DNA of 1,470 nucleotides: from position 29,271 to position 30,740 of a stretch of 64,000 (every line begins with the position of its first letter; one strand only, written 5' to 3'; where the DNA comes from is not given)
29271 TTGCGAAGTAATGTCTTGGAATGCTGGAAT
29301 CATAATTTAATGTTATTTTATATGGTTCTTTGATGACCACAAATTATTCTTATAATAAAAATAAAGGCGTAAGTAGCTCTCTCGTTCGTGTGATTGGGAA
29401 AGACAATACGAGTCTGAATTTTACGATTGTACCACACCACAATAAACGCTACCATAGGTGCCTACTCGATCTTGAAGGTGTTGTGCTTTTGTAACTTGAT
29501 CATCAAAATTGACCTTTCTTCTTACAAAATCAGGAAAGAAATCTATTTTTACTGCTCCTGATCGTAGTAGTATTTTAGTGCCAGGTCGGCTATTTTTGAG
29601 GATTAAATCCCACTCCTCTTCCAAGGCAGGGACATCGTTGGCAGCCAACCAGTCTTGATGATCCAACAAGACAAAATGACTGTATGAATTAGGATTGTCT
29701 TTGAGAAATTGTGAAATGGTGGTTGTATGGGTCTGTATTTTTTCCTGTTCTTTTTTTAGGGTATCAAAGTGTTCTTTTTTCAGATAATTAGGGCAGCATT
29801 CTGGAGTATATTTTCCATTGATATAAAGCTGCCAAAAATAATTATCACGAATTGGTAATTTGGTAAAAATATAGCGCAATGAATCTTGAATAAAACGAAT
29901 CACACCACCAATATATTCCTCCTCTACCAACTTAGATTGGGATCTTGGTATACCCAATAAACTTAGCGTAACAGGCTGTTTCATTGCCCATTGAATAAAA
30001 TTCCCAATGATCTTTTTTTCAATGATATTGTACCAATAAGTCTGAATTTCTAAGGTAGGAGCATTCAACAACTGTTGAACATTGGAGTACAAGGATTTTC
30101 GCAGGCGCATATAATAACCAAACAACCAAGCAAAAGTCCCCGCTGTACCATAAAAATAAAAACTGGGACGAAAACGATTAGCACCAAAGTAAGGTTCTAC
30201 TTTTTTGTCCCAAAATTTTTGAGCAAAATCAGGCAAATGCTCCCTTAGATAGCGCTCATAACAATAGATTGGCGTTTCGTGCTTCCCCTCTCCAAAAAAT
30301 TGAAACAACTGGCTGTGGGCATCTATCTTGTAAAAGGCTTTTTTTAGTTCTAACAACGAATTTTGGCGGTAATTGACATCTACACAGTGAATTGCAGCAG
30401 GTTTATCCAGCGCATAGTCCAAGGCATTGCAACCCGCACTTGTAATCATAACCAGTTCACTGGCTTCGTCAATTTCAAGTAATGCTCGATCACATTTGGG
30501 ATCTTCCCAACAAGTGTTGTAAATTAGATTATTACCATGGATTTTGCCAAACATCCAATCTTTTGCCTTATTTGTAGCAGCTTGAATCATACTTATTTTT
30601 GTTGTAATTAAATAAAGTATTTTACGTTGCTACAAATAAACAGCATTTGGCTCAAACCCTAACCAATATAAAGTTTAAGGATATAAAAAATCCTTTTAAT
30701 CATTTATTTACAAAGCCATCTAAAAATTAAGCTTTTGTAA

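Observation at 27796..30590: PlcP-like phosphoesterase, BtaB-like methyltransferase and BtaA-like (DUF3419) operon: candidate betaine-lipid (DGTS) remodelling cassette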

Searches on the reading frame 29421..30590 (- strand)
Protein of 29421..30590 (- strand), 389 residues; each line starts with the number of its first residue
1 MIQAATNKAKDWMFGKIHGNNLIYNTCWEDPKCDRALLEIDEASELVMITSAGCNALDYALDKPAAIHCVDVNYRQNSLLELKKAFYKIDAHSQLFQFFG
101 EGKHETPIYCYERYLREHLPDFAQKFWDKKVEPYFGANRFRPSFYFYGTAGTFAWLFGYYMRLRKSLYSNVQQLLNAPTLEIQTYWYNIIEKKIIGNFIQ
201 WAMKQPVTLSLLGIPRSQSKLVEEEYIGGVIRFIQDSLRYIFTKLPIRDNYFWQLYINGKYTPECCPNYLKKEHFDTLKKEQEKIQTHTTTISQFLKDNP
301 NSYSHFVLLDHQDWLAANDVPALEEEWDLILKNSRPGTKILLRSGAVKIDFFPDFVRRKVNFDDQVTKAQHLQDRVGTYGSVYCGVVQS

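Call 3: search_protein_families(library=pfam, proteins=[window:29421-30590:-], max_evalue=0.01)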
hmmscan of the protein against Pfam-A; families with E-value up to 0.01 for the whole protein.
window:29421-30590:- (389 aa): 1 family
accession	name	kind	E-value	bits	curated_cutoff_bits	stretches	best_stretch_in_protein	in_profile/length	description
PF11899.13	DUF3419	-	1.1e-105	354.5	28.2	1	12-384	4-382/385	Protein of unknown function (DUF3419)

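Call 4: search_protein_families(library=ncbifam, proteins=[window:29421-30590:-], max_evalue=0.01)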
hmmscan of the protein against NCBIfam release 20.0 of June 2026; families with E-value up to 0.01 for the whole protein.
window:29421-30590:- (389 aa): 0 families

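Call 5: find_homologous_proteins(query=window:29421-30590:-)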
Query window:29421-30590:- (389 aa): 6394 proteins with E <= 0.001 among 8000 candidates; the best 120 are listed.
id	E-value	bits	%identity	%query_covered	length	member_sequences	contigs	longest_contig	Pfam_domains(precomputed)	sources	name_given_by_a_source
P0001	7.0e-238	807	85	100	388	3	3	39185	PF11899.14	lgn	-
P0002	2.6e-228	776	82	100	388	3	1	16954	PF11899.14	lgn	-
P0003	2.9e-224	763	80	100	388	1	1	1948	PF11899.14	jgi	-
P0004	4.6e-224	762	80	100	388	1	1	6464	PF11899.14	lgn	-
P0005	1.0e-220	751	79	100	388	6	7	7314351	PF11899.14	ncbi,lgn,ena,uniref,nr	ncbi:BtaA family protein [Aureispira sp. CCB-E]|uniref:DUF3419 family protein n=1 Tax=Aureispira sp.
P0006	1.0e-208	711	75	100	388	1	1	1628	PF11899.14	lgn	-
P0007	2.0e-204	697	75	100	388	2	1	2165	PF11899.14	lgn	-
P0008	7.4e-202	689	73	100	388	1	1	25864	PF11899.14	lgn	-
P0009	7.8e-202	689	73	100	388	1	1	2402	PF11899.14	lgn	-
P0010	1.8e-196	671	69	100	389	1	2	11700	PF11899.14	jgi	-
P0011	2.2e-195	667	71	100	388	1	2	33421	PF11899.14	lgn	-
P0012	2.5e-195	667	73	99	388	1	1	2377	PF11899.14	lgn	-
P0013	3.2e-189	647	69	100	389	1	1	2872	PF11899.14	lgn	-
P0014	1.3e-186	639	69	100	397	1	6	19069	PF11899.14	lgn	-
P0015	1.6e-162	559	60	100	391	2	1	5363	PF11899.14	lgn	-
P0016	1.9e-156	539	58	98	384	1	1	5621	PF11899.14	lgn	-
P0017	7.1e-155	534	57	98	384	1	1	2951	PF11899.14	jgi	-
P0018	1.4e-153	530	56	98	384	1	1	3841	PF11899.14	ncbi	-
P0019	1.4e-152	526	56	98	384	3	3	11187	PF11899.14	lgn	-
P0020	1.9e-152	526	57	98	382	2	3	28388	PF11899.14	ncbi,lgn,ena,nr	ncbi:MAG TPA: BtaA family protein [Saprospiraceae bacterium]|nr:BtaA family protein [Saprospiraceae 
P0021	8.6e-151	521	56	98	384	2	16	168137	PF11899.14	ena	-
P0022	2.7e-150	519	56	98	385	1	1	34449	PF11899.14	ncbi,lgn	-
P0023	2.9e-150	519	56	98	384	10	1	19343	PF11899.14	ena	-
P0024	3.8e-150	518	55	98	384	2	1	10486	PF11899.14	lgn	-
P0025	5.9e-150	518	58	98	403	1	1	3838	PF11899.14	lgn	-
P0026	9.2e-150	517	57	98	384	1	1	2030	PF11899.14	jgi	-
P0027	3.1e-149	515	56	98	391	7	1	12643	PF11899.14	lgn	-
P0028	3.4e-149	515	57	98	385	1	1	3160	PF11899.14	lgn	-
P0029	6.4e-149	514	57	98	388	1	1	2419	PF11899.14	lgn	-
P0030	6.6e-149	514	54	98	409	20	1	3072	PF11899.14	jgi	-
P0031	1.6e-148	513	56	99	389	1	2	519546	PF11899.14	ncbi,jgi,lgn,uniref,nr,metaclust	ncbi:DUF3419 family protein [Eisenibacter elegans]|jgi:S-adenosylmethionine-diacylglycerol 3-amino-3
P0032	1.7e-148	513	55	98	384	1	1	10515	PF11899.14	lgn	-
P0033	3.0e-148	512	54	99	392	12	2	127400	PF11899.14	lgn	-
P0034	3.6e-148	512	55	98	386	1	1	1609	PF11899.14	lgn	-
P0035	6.8e-148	511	55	98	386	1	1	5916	PF11899.14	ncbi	-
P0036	7.6e-148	511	56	98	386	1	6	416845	PF11899.14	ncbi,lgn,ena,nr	ncbi:MAG: BtaA family protein [Phaeodactylibacter sp.]|nr:BtaA family protein [Phaeodactylibacter sp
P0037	7.7e-148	511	56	98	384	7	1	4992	PF11899.14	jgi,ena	-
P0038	7.9e-148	511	54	98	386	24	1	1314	PF11899.14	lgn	-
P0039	1.1e-147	510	56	98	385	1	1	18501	PF11899.14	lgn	-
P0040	1.2e-147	510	54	98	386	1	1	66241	PF11899.14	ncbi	-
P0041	1.2e-147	510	55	100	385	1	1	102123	PF11899.14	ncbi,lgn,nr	ncbi:MAG: BtaA family protein [Microscillaceae bacterium]|nr:BtaA family protein [Microscillaceae ba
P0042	1.4e-147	510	55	98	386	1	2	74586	PF11899.14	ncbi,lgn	-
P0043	1.9e-147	510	56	98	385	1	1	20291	PF11899.14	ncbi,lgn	ncbi:MAG: DUF3419 family protein [Saprospiraceae bacterium]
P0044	2.3e-147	509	56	98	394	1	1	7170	PF11899.14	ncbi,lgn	-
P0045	3.1e-147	509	55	98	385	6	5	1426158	PF11899.14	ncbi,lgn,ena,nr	ncbi:MAG: BtaA family protein [Phaeodactylibacter sp.]|nr:BtaA family protein [Phaeodactylibacter sp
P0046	3.3e-147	509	56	97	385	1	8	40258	PF11899.14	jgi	jgi:S-adenosylmethionine-diacylglycerol 3-amino-3-carboxypropyl transferase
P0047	4.9e-147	508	56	97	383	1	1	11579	PF11899.14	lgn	-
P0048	6.2e-147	508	55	98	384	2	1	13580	PF11899.14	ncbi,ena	-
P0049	2.0e-146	506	56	98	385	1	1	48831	PF11899.14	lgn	-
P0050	2.0e-146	506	56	98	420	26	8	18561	PF11899.14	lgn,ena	-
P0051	2.3e-146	506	55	98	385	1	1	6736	PF11899.14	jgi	jgi:S-adenosylmethionine-diacylglycerol 3-amino-3-carboxypropyl transferase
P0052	2.3e-146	506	54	98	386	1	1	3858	PF11899.14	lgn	-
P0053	2.6e-146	506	56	99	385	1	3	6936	PF11899.14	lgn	-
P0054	2.9e-146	506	55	98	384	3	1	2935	PF11899.14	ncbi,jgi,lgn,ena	jgi:S-adenosylmethionine-diacylglycerol 3-amino-3-carboxypropyl transferase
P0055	3.4e-146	505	56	98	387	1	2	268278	PF11899.14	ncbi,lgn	-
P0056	3.9e-146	505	55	98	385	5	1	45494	PF11899.14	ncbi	-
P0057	4.0e-146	505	55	98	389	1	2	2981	PF11899.14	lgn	-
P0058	5.2e-146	505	54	98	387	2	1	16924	PF11899.14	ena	-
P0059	6.6e-146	505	54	98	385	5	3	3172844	PF11899.14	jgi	jgi:S-adenosylmethionine-diacylglycerol 3-amino-3-carboxypropyl transferase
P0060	8.6e-146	504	56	98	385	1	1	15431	PF11899.14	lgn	-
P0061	1.1e-145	504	55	98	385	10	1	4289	PF11899.14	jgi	-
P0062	1.3e-145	504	55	98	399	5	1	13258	PF11899.14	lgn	-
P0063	1.3e-145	504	54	98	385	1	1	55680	PF11899.14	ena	-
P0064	1.8e-145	503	55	98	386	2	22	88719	PF11899.14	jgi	jgi:S-adenosylmethionine-diacylglycerol 3-amino-3-carboxypropyl transferase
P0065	1.9e-145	503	55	100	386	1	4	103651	PF11899.14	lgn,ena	-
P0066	2.0e-145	503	55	98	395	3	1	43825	PF11899.14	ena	-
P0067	2.4e-145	503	54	98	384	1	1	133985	PF11899.14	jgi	jgi:S-adenosylmethionine-diacylglycerol 3-amino-3-carboxypropyl transferase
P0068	2.4e-145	503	55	98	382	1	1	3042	PF11899.14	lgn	-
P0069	2.4e-145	503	57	97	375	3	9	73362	PF11899.14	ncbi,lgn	-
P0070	3.3e-145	502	54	98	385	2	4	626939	PF11899.14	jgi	jgi:S-adenosylmethionine-diacylglycerol 3-amino-3-carboxypropyl transferase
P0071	4.3e-145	502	55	98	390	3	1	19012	PF11899.14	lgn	-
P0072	5.1e-145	502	54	99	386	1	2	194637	PF11899.14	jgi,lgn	jgi:S-adenosylmethionine-diacylglycerol 3-amino-3-carboxypropyl transferase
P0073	5.7e-145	501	55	98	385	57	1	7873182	PF11899.14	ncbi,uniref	ncbi:DUF3419 family protein [Phaeodactylibacter xiamenensis]|uniref:DUF3419 family protein n=1 Tax=P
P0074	6.0e-145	501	55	98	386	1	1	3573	PF11899.14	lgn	-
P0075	6.6e-145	501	54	98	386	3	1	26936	PF11899.14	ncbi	-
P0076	7.3e-145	501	55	100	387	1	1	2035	PF11899.14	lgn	-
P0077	7.7e-145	501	55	99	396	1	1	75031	PF11899.14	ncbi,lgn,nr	ncbi:MAG: DUF3419 family protein [Cytophagales bacterium]|nr:MAG: DUF3419 family protein [Cytophagal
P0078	8.1e-145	501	55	98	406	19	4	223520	PF11899.14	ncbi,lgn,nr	ncbi:MAG: hypothetical protein KIPDCIKN_00551 [Haliscomenobacter sp.]|nr:hypothetical protein [Halis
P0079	9.1e-145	501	55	98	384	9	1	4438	PF11899.14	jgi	jgi:S-adenosylmethionine-diacylglycerol 3-amino-3-carboxypropyl transferase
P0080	2.9e-144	499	55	97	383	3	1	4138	PF11899.14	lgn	-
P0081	6.7e-144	498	54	99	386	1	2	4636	PF11899.14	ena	-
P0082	7.3e-144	498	54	99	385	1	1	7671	PF11899.14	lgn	-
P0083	7.4e-144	498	55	98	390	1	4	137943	PF11899.14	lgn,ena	-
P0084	7.8e-144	498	55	100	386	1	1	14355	PF11899.14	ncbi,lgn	-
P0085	8.5e-144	498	55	100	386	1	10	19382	PF11899.14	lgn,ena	-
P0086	1.0e-143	497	55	98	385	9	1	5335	PF11899.14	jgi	-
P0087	1.0e-143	497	53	98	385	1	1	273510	PF11899.14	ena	-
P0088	1.3e-143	497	55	97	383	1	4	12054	PF11899.14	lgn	-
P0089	1.6e-143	497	56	99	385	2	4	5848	PF11899.14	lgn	-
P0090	1.6e-143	497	54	98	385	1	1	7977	PF11899.14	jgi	-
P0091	1.7e-143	497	54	98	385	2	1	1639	PF11899.14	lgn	-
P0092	1.7e-143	497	53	98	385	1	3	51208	PF11899.14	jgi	jgi:S-adenosylmethionine-diacylglycerol 3-amino-3-carboxypropyl transferase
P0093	2.4e-143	496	54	98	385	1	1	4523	PF11899.14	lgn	-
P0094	2.7e-143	496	55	99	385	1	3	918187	PF11899.14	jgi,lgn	jgi:S-adenosylmethionine-diacylglycerol 3-amino-3-carboxypropyl transferase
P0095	2.8e-143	496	55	99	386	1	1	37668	PF11899.14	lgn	-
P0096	3.3e-143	496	54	97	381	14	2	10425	PF11899.14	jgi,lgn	jgi:S-adenosylmethionine-diacylglycerol 3-amino-3-carboxypropyl transferase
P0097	3.4e-143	496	55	97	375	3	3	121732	PF11899.14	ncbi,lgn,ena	-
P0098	4.4e-143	495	55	97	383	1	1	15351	PF11899.14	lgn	-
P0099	4.7e-143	495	56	98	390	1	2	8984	PF11899.14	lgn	-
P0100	4.9e-143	495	55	97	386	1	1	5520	PF11899.14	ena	-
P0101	5.4e-143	495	55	100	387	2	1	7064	PF11899.14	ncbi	-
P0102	5.5e-143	495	55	97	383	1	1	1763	PF11899.14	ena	-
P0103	6.4e-143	495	53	98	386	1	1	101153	PF11899.14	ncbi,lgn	-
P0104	7.9e-143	494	55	97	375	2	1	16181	PF11899.14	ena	-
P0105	8.4e-143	494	55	98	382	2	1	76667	PF11899.14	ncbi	-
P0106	9.3e-143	494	54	98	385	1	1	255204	PF11899.14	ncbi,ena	-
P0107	9.9e-143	494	53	99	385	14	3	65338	PF11899.14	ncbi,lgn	-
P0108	1.1e-142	494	53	99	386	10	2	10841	PF11899.14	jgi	jgi:S-adenosylmethionine-diacylglycerol 3-amino-3-carboxypropyl transferase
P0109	1.3e-142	494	54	98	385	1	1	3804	PF11899.14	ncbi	-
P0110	1.5e-142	493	53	98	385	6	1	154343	PF11899.14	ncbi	-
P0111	1.7e-142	493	54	98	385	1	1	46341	PF11899.14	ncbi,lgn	-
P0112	1.8e-142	493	55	99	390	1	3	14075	PF11899.14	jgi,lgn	-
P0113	2.2e-142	493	53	98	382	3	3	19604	PF11899.14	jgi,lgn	-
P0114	2.2e-142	493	56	96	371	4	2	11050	PF11899.14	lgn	-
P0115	2.3e-142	493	56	98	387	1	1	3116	PF11899.14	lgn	-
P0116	2.5e-142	493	55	97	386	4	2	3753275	PF11899.14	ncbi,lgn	ncbi:MAG: BtaA family protein [Saprospiraceae bacterium]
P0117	2.6e-142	493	53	98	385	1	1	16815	PF11899.14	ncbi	-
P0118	2.7e-142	493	52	98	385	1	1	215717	PF11899.14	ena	-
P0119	3.1e-142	492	53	98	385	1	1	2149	PF11899.14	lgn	-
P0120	3.4e-142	492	53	98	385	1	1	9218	PF11899.14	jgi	-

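Call 10: find_encoding_contigs(protein=window:29421-30590:-, flank=10000, max_places=4)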
Protein window:29421-30590:- (389 aa): 4 contigs read that carry it; 2 places shown.
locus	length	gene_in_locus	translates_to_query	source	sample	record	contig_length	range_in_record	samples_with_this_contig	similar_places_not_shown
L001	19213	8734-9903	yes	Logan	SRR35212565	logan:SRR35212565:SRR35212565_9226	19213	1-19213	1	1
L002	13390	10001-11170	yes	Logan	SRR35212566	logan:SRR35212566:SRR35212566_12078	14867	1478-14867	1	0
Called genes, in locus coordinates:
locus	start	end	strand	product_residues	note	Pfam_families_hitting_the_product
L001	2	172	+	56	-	?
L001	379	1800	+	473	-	PF06181:Urate_ox_N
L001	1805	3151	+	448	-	PF01979:Amidohydro_1, PF12890:DHOase (faint), PF07969:Amidohydro_3 (weak)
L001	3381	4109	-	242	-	PF13568:OMP_b-brl_2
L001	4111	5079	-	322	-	PF13442:Cytochrome_CBB3 (faint)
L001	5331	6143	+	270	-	PF00905:Transpeptidase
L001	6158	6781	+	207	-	PF02581:TMP-TENI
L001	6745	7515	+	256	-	PF08543:Phos_pyr_kin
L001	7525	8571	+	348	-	PF12713:DUF3806, PF02581:TMP-TENI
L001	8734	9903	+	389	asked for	PF11899:DUF3419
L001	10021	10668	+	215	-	PF01209:Ubie_methyltran, PF13489:Methyltransf_23, PF05175:MTS (faint), PF13847:Methyltransf_31, PF13649:Methyltransf_25, PF08241:Methyltransf_11, PF08242:Methyltransf_12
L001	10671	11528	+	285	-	PF00149:Metallophos, PF12850:Metallophos_2 (faint)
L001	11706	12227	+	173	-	-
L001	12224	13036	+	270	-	-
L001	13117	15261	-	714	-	PF00378:ECH_1, PF16113:ECH_2, PF02737:3HCDH_N, PF00725:3HCDH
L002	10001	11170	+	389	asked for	PF11899:DUF3419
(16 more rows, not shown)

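Call 12: find_encoding_contigs(protein=P0073, flank=6000, max_places=2)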
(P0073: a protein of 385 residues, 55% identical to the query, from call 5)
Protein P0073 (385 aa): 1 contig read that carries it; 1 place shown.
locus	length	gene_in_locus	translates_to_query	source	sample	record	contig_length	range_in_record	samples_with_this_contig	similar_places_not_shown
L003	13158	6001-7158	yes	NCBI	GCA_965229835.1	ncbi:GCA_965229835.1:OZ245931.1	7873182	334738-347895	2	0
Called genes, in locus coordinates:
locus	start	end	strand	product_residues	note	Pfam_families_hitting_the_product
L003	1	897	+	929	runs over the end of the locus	PF13620:CarboxypepD_reg, PF07715:Plug (faint)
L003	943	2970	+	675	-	PF18942:DUF5689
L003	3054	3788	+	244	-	PF01596:Methyltransf_3 (weak), PF05175:MTS, PF06325:PrmA, PF13649:Methyltransf_25, PF13847:Methyltransf_31, PF08241:Methyltransf_11 (weak), PF08242:Methyltransf_12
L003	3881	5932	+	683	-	PF13089:PP_kinase_N, PF02503:PP_kinase, PF17941:PP_kinase_C_1, PF13091:PLDc_2 (weak), PF13090:PP_kinase_C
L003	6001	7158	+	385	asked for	PF11899:DUF3419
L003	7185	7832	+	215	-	PF13489:Methyltransf_23, PF05175:MTS (weak), PF13847:Methyltransf_31, PF08241:Methyltransf_11, PF08242:Methyltransf_12, PF13649:Methyltransf_25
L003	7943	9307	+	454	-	PF00291:PALP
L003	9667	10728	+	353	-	PF07991:KARI_N, PF01450:KARI_C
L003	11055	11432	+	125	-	PF05635:23S_rRNA_IVP, PF22296:bAvd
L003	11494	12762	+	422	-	PF00291:PALP, PF00585:Thr_dehydrat_C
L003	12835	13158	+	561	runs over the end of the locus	PF18962:Por_Secre_tail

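Call 13: find_encoding_contigs(protein=P0031, flank=6000, max_places=2)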
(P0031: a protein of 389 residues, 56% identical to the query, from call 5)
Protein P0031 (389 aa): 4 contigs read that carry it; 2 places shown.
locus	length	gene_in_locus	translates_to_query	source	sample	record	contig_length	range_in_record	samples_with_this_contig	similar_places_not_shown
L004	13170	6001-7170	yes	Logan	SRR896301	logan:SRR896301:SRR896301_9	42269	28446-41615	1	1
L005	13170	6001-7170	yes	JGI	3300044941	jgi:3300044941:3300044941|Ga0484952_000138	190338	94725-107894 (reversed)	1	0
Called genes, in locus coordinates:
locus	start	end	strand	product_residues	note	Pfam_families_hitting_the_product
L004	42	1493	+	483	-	PF02934:GatB_N, PF02637:GatB_Yqey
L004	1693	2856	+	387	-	PF14289:DUF4369, PF00578:AhpC-TSA, PF08534:Redoxin, PF00085:Thioredoxin, PF13098:Thioredoxin_2, PF13905:Thioredoxin_8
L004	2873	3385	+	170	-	PF25984:BSH_YknX (faint), PF25919:BSH_CusB (faint), PF25935:BSH_LcnD (faint), PF25973:BSH_CzcB (faint), PF25917:BSH_RND (weak), PF00364:Biotin_lipoyl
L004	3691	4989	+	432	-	PF00202:Aminotran_3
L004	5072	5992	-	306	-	PF03435:Sacchrp_dh_NADP (faint), PF00106:adh_short, PF08659:KR, PF13561:adh_short_C2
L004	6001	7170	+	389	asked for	PF11899:DUF3419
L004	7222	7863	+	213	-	PF01209:Ubie_methyltran, PF13489:Methyltransf_23, PF05175:MTS, PF01135:PCMT (weak), PF13847:Methyltransf_31, PF08241:Methyltransf_11, PF08242:Methyltransf_12, PF13649:Methyltransf_25, +2 more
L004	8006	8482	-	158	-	-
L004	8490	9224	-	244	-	-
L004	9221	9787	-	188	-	PF04542:Sigma70_r2, PF08281:Sigma70_r4_2, PF04545:Sigma70_r4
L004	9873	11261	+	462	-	PF00919:UPF0004, PF04055:Radical_SAM, PF18693:TRAM_2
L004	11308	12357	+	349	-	PF06068:TIP49 (faint), PF05496:RuvB_N, PF20720:nSTAND3 (faint), PF13401:AAA_22 (faint), PF00004:AAA, PF07728:AAA_5 (weak), PF17864:AAA_lid_4, PF05491:WHD_RuvB, +1 more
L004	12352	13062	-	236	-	PF20260:PUA_4, PF04452:Methyltrans_RNA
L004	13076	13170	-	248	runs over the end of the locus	?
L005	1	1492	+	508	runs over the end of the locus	PF02934:GatB_N, PF02637:GatB_Yqey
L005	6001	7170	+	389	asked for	PF11899:DUF3419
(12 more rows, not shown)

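Call 14: find_encoding_contigs(protein=P0059, flank=6000, max_places=2)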
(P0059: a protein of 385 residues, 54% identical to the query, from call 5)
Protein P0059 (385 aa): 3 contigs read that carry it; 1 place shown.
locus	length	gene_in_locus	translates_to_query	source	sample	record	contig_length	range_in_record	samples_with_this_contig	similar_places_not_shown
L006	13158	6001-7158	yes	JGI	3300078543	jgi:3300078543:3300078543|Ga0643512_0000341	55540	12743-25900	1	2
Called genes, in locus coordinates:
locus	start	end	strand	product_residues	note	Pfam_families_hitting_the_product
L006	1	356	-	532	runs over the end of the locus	PF07969:Amidohydro_3 (weak), PF01979:Amidohydro_1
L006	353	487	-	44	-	-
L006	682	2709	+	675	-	PF00656:Peptidase_C14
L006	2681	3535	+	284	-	PF26164:Bact_GSDM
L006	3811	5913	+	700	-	PF13089:PP_kinase_N, PF02503:PP_kinase, PF17941:PP_kinase_C_1, PF13091:PLDc_2 (weak), PF13090:PP_kinase_C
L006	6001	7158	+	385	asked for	PF11899:DUF3419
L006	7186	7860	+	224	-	PF13489:Methyltransf_23, PF05175:MTS (weak), PF13847:Methyltransf_31, PF08241:Methyltransf_11, PF08242:Methyltransf_12, PF13649:Methyltransf_25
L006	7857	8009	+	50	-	-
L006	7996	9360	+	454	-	PF00291:PALP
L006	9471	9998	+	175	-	-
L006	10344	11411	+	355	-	PF07991:KARI_N, PF01450:KARI_C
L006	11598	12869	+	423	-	PF00291:PALP, PF00585:Thr_dehydrat_C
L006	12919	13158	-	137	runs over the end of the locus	PF01878:EVE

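Call 26: search_dna_similar(query=window:29421-30590:-, collection=plasmids, mode=protein, max_rows=30)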
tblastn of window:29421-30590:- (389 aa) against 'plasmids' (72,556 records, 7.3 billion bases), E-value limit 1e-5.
Records with a match: 13; places in all: 13; records where one place covers at least 80% of the query: 11.
Best place of each record, by identity: <60% 13.
By first word of the organism name: Sinorhizobium 5; Shinella 4; Rhizobium 2; Chondrinema 1; Brevibacillus 1.
By predicted mobility (MOB-suite, as given by PLSDB): non-mobilizable 12; conjugative 1.
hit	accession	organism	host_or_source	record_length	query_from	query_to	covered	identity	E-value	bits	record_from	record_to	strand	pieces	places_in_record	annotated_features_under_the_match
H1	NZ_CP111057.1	Chondrinema litorale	Seaweed,red alga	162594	9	388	98%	50.7%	9e-130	417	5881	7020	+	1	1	BtaA family protein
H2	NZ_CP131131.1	Shinella zoogloeoides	isolate,Activated charcoal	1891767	10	388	97%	28.0%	4e-33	138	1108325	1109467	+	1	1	none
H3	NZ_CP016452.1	Sinorhizobium sp. RAC02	Microbial isolate,Algal phycosphere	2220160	5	383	97%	27.3%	3e-33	139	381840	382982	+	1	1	none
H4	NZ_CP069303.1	Shinella sp. PSBB067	monoisolate,Minnesota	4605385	20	388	95%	25.4%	1e-30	131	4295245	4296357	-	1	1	none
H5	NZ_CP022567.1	Rhizobium leguminosarum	Root nodule,Pisum sativum root-nodule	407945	20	384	94%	24.9%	5e-28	123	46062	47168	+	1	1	DUF3419 family protein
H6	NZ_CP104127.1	Sinorhizobium sp. M103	Phaseolus vulgaris,cell ...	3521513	13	384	96%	24.4%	5e-26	117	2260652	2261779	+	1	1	none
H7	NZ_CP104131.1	Sinorhizobium sp. K101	Phaseolus vulgaris,cell ...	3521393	13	384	96%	24.4%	5e-26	117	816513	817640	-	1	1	none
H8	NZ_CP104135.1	Sinorhizobium sp. C101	Phaseolus vulgaris,cell ...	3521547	13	384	96%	24.4%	5e-26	117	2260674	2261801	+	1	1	none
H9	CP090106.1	Sinorhizobium meliloti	Medicago,Cell culture,Plant nodule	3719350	20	383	80%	26.5%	9e-9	129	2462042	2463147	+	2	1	none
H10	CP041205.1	Rhizobium sp. NIBRBAC000502774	Genome assembly,Coal mine soil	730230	21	339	82%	24.2%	1e-10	71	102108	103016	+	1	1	DUF3419 family protein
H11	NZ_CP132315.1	Shinella oryzae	Homo sapiens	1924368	21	339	82%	23.5%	1e-8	64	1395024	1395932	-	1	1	none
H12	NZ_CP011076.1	Brevibacillus laterosporus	Oryza sativa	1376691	24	338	81%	21.7%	9e-10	68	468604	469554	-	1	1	none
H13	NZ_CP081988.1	Shinella oryzae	cell culture,rhizosphere soil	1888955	21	301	72%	23.9%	6e-10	69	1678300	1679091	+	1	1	none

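Call 28: get_annotated_region(hit=H9, flank=4000)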
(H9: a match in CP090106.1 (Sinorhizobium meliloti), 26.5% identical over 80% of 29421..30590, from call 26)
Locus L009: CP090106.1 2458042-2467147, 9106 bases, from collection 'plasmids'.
description: Sinorhizobium meliloti strain Ak57 plasmid pSymB, complete sequence
organism: Sinorhizobium meliloti (NCBI taxid 382)
taxonomy: Bacteria; Pseudomonadota; Alphaproteobacteria; Hyphomicrobiales; Rhizobiaceae; Sinorhizobium; Sinorhizobium meliloti
host: -; source: Medicago,Cell culture,Plant nodule; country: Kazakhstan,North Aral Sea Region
typing (MOB-suite, as given by PLSDB): non-mobilizable
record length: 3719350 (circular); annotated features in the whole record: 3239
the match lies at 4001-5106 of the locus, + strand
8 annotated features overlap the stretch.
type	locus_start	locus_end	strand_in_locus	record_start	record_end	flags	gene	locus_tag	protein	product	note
CDS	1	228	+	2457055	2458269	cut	-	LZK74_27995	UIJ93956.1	pyrophosphate--fructose-6-phosphate 1-phosphotransferase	-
CDS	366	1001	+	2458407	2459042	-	-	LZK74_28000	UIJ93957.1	LysE family translocator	-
CDS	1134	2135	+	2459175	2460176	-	-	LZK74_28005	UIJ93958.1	transglycosylase SLT domain-containing protein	-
CDS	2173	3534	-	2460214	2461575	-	-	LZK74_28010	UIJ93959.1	beta-lactamase family protein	-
CDS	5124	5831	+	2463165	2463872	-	-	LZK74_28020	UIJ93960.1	class I SAM-dependent methyltransferase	-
CDS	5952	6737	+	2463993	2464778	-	-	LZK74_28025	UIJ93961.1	glycoside hydrolase family 25 protein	-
CDS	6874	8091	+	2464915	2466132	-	-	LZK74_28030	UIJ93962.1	lytic murein transglycosylase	-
CDS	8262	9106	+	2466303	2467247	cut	-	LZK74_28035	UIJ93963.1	DMT family transporter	-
